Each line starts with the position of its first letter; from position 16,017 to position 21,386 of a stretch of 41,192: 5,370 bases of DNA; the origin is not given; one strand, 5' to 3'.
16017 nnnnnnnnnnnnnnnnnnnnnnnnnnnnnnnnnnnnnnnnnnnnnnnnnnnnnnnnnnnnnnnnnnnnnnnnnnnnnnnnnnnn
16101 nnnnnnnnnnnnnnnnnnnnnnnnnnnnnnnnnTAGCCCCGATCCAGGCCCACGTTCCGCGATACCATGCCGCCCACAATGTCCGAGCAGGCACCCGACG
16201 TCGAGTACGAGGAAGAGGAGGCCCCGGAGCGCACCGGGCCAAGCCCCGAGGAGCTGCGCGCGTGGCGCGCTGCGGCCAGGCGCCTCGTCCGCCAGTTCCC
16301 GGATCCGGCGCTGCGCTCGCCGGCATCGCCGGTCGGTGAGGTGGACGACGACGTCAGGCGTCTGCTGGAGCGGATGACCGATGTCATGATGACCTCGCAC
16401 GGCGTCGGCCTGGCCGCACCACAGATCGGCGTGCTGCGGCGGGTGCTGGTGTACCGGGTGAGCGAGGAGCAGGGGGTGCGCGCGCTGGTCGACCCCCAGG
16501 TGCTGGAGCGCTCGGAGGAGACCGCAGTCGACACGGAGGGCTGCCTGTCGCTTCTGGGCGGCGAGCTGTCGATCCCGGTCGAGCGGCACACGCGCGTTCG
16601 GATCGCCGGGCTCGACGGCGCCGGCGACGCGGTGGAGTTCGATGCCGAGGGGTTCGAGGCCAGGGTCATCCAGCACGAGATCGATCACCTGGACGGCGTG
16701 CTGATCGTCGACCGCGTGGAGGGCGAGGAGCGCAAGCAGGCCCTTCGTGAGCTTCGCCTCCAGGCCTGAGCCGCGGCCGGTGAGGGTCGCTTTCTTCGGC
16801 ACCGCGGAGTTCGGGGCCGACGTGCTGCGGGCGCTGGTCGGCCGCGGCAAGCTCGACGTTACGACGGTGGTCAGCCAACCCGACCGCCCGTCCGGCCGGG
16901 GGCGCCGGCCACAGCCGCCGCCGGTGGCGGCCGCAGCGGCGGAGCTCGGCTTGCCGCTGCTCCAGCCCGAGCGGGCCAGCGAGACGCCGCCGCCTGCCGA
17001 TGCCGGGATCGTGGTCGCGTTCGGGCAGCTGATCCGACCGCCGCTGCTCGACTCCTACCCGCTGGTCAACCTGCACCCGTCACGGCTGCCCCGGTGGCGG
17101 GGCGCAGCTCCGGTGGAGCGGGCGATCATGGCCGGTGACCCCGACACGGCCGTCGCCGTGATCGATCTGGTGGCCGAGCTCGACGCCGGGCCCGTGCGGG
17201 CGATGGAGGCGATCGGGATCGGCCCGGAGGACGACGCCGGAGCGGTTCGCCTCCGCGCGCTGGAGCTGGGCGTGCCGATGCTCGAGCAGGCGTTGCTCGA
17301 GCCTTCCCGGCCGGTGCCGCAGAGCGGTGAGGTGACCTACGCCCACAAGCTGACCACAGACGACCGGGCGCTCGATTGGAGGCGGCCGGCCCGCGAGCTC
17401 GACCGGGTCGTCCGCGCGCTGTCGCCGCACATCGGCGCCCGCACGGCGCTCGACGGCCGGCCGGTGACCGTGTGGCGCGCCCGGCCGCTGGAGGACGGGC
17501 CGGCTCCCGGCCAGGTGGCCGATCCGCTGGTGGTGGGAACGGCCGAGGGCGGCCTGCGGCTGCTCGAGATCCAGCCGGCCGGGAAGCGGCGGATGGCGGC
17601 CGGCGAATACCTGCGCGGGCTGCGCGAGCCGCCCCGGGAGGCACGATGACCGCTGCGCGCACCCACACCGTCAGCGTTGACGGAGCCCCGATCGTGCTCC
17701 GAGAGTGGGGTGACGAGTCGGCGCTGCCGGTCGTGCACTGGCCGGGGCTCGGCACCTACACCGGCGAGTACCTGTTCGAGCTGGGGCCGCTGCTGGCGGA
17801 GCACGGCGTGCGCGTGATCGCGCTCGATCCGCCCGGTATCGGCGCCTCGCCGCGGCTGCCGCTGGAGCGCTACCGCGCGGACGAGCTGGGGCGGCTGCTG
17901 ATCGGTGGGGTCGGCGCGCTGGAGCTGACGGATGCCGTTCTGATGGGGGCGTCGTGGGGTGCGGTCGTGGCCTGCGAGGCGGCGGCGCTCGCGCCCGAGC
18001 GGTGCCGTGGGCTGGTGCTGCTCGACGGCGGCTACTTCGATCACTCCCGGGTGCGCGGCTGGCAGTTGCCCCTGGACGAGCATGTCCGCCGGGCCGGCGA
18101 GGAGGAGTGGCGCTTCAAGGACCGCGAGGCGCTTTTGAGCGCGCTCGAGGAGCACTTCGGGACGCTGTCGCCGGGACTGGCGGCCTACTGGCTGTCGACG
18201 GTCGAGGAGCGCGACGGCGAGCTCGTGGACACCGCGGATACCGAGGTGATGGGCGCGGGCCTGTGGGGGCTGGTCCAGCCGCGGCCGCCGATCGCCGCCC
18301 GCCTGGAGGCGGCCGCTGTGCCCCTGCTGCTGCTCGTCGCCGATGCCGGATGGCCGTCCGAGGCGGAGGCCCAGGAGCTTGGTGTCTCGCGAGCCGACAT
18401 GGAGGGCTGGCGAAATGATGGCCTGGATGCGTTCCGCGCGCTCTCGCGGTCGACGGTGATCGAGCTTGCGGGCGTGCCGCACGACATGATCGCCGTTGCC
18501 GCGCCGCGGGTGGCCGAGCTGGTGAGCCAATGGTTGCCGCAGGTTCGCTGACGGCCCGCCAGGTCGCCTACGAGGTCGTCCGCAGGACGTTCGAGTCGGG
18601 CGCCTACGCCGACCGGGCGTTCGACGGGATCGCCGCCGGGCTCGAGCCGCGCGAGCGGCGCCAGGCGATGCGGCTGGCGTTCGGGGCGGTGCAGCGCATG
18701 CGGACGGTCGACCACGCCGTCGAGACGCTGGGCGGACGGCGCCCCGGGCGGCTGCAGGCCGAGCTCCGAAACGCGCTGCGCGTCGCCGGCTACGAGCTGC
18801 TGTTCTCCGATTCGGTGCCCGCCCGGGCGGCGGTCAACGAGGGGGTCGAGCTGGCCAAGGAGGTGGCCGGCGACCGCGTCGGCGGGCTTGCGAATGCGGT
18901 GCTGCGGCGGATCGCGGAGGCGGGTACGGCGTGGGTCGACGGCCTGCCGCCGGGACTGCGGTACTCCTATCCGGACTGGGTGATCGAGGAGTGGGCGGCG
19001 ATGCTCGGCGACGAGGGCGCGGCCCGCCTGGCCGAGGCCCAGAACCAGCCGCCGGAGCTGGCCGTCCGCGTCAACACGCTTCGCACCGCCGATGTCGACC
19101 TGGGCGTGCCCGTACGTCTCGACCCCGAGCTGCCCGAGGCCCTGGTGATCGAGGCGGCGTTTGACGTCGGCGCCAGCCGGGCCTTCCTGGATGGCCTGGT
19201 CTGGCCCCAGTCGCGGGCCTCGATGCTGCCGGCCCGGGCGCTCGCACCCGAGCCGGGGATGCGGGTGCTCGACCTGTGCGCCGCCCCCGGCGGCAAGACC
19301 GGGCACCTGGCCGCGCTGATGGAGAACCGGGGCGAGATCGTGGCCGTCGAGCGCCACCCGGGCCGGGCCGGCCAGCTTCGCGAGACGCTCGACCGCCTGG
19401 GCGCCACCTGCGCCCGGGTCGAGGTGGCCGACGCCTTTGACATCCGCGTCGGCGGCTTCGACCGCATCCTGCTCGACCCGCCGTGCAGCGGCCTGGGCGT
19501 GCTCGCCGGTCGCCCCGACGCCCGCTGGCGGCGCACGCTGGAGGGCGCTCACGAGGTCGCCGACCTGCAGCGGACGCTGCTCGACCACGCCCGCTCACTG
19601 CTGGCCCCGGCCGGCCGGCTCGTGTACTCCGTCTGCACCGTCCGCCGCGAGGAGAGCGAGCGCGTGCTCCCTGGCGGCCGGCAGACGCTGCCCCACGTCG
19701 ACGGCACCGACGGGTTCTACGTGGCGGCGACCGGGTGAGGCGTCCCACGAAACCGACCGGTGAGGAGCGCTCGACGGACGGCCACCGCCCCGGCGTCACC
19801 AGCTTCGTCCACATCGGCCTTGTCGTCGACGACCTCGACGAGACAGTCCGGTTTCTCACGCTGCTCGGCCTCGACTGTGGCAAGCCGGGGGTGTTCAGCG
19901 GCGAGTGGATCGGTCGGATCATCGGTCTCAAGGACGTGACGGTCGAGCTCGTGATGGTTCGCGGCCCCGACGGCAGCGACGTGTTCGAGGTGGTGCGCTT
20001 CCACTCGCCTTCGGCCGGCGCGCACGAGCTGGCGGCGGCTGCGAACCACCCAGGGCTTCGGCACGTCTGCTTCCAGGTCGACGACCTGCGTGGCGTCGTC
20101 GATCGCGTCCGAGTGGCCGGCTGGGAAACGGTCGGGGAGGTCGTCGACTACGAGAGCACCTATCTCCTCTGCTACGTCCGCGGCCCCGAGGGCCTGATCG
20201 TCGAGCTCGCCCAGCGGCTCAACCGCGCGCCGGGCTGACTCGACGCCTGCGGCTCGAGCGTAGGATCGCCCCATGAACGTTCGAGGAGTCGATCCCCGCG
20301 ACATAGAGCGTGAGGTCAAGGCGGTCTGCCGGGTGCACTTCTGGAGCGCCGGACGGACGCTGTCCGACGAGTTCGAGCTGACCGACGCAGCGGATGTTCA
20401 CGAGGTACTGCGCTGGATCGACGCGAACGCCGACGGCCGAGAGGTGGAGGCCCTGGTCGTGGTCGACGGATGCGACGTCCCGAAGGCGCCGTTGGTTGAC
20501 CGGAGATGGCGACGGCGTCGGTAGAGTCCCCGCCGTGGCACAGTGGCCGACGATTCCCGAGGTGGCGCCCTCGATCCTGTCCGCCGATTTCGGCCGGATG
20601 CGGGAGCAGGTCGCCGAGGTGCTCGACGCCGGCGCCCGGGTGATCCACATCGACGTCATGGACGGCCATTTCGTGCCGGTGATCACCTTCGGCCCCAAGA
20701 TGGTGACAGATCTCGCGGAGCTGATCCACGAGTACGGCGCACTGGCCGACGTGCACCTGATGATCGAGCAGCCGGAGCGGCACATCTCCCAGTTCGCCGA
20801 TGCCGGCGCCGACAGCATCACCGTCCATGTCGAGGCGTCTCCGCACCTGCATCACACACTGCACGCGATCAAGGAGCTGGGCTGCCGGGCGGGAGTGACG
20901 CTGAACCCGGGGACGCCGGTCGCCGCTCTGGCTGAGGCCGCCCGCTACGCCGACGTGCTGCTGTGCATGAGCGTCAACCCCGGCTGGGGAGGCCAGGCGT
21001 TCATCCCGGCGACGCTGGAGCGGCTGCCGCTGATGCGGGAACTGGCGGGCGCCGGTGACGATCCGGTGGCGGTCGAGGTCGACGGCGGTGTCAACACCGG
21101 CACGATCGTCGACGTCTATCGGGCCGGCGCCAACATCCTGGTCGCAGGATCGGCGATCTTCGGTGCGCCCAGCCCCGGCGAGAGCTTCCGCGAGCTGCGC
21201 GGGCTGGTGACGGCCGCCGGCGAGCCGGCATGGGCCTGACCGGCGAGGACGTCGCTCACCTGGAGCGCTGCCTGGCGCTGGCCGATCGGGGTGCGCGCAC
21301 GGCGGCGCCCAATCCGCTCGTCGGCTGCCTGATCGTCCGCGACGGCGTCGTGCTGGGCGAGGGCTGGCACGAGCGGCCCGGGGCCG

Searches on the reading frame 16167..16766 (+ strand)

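Call 24: search_protein_families(library=ncbifam, proteins=[window:16167-16766:+], max_evalue=0.00001)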
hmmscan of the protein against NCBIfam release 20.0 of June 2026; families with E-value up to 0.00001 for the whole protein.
window:16167-16766:+ (200 aa): 6 families
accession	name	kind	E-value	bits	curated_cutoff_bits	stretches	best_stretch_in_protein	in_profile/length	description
NF001159.1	PRK00150.1-3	subfamily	1.8e-45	154.4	125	1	41-197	5-163/167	peptide deformylase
TIGR00079.1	pept_deformyl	equivalog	5.8e-40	136.5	103.95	1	41-194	5-157/161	peptide deformylase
NF009484.0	PRK12846.1-5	equivalog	6.3e-35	120.3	190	1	39-193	4-156/165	peptide deformylase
NF009483.0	PRK12846.1-4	equivalog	4e-31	108.1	267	1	45-196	10-168/193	peptide deformylase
NF011189.0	PRK14595.1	equivalog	2e-20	73.1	232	1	38-185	4-147/162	peptide deformylase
NF006670.0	PRK09218.1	equivalog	6.9e-17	61.7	162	1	49-180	12-136/136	peptide deformylase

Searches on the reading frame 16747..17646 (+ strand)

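Call 24: search_protein_families(library=ncbifam, proteins=[window:16747-17646:+], max_evalue=0.00001)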
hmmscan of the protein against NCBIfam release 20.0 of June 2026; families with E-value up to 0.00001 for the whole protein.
window:16747-17646:+ (300 aa): 4 families
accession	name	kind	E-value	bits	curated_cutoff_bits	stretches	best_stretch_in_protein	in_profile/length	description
TIGR00460.1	fmt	equivalog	7.4e-58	196.1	201.5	1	13-295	2-307/315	methionyl-tRNA formyltransferase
NF005998.1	PRK08125.1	equivalog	1.7e-21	76.3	777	1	100-278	92-282/649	bifunctional UDP-4-amino-4-deoxy-L-arabinose formyltransferase/UDP-glucuronic acid oxidase ArnA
NF005414.0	PRK06988.1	equivalog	1.9e-20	73.1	316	1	13-274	4-284/311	formyltransferase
TIGR00639.1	PurN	equivalog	3e-08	33.4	150.1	1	92-171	88-169/192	phosphoribosylglycinamide formyltransferase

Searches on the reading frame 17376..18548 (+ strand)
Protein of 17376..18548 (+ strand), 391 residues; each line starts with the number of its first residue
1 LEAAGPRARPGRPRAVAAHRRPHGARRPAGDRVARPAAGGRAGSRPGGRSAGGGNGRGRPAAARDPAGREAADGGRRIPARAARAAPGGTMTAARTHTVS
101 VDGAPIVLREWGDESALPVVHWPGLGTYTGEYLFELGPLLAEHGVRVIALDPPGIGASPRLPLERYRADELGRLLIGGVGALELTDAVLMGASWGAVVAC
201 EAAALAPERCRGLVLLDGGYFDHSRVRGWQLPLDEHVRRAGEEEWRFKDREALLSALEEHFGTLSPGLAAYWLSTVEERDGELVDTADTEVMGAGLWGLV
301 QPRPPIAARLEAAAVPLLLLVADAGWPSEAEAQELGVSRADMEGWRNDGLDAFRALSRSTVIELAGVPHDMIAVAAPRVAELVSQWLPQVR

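Call 24: search_protein_families(library=ncbifam, proteins=[window:17376-18548:+], max_evalue=0.00001)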
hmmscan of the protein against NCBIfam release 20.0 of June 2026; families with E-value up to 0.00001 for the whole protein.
window:17376-18548:+ (391 aa): 5 families
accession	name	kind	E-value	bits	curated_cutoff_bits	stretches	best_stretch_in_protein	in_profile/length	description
NF011457.0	PRK14875.1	equivalog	1.1e-11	44.3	307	1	80-216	96-229/372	acetoin dehydrogenase dihydrolipoyllysine-residue acetyltransferase subunit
NF002938.0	PRK03592.1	equivalog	4.9e-10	39.2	241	1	91-218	7-129/298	haloalkane dehalogenase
NF051488.1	bifunc_PcaDC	exception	1.6e-09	37.4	390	1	113-219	9-112/375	bifunctional 3-oxoadipate enol-lactonase/4-carboxymuconolactone decarboxylase PcaDC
TIGR02240.1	PHA_depoly_arom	equivalog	5.9e-07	29.1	250.6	1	111-215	20-121/276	poly(3-hydroxyalkanoate) depolymerase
TIGR02427.1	protocat_pcaD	equivalog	3.7e-06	26.5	255.85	1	119-217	16-111/251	3-oxoadipate enol-lactonase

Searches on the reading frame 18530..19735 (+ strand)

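Call 24: search_protein_families(library=ncbifam, proteins=[window:18530-19735:+], max_evalue=0.00001)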
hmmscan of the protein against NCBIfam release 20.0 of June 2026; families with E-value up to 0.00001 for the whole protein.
window:18530-19735:+ (402 aa): 11 families
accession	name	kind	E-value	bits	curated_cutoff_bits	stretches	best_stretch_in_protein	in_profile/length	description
NF011493.0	PRK14901.1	equivalog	9.3e-84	281.8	540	1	7-379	3-397/447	16S rRNA (cytosine(967)-C(5))-methyltransferase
NF011494.0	PRK14902.1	equivalog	1.9e-80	270.8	319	1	8-379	4-390/444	16S rRNA (cytosine(967)-C(5))-methyltransferase RsmB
TIGR00563.1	rsmB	equivalog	8.8e-77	259.1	269.05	1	10-379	1-386/437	16S rRNA (cytosine(967)-C(5))-methyltransferase RsmB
NF008149.0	PRK10901.1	equivalog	1.3e-64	218.7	375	1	6-378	8-389/434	16S rRNA (cytosine(967)-C(5))-methyltransferase RsmB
NF011495.0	PRK14903.1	equivalog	2e-52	178.5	503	1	10-379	6-377/431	16S rRNA (cytosine(967)-C(5))-methyltransferase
TIGR00446.1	nop2p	subfamily_domain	1.8e-46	158.6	210.45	1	179-380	1-211/264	NOL1/NOP2/sun family putative RNA methylase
NF041567.1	mtaseRsmF_Thermus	equivalog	1.1e-33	116.5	690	1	158-380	4-232/443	16S rRNA (cytosine(1407)-C(5))-methyltransferase RsmF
NF008898.0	PRK11933.1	equivalog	2.5e-32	112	588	1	209-380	82-258/480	16S rRNA (cytosine(1407)-C(5))-methyltransferase RsmF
NF040814.1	tRNA_cyt_mtase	equivalog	9.8e-29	100.3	550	1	206-379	70-244/305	tRNA (cytosine(49)-C(5))-methyltransferase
TIGR01951.1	nusB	equivalog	1.3e-13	51.3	88.35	1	38-130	36-129/131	transcription antitermination factor NusB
NF001223.0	PRK00202.1-1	equivalog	1.3e-06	28.5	131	1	74-128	86-140/146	transcription antitermination factor NusB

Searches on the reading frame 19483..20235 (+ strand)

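Call 24: search_protein_families(library=ncbifam, proteins=[window:19483-20235:+], max_evalue=0.00001)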
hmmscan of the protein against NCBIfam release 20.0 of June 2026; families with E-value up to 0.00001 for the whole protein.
window:19483-20235:+ (251 aa): 1 family
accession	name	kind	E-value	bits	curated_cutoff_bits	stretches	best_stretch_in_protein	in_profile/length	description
TIGR00068.2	glyox_I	equivalog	3.4e-06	27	120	0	190-245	86-140/143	lactoylglutathione lyase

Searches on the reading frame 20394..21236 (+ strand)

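Call 24: search_protein_families(library=ncbifam, proteins=[window:20394-21236:+], max_evalue=0.00001)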
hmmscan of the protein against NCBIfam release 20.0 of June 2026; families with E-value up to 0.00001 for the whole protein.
window:20394-21236:+ (281 aa): 8 families
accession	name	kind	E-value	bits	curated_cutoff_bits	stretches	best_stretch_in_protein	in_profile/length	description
TIGR01163.1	rpe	equivalog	4.4e-75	251.7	212.6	1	57-268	2-210/211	ribulose-phosphate 3-epimerase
NF004076.0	PRK05581.1-4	subfamily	1.6e-63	214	165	1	56-260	6-207/221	ribulose-phosphate 3-epimerase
NF007266.0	PRK09722.1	equivalog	7.5e-44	149.9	271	1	56-254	4-199/230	D-allulose 6-phosphate 3-epimerase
NF005944.0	PRK08005.1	equivalog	8.2e-25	87.3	376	1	58-258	4-197/210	ribulose-phosphate 3 epimerase family protein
NF005986.0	PRK08091.1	equivalog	1.4e-19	70.9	264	1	59-258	17-213/229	ribulose-phosphate 3-epimerase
NF010658.0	PRK14057.1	equivalog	1e-17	64.5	530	1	80-277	45-246/254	epimerase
NF041755.1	RuMP_HxlAB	equivalog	3.3e-09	36.2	500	1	100-274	43-212/391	bifunctional 3-hexulose-6-phosphate synthase/6-phospho-3-hexuloisomerase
TIGR03128.2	RuMP_HxlA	equivalog_domain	4.4e-09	36.3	200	1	95-271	33-204/205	3-hexulose-6-phosphate synthase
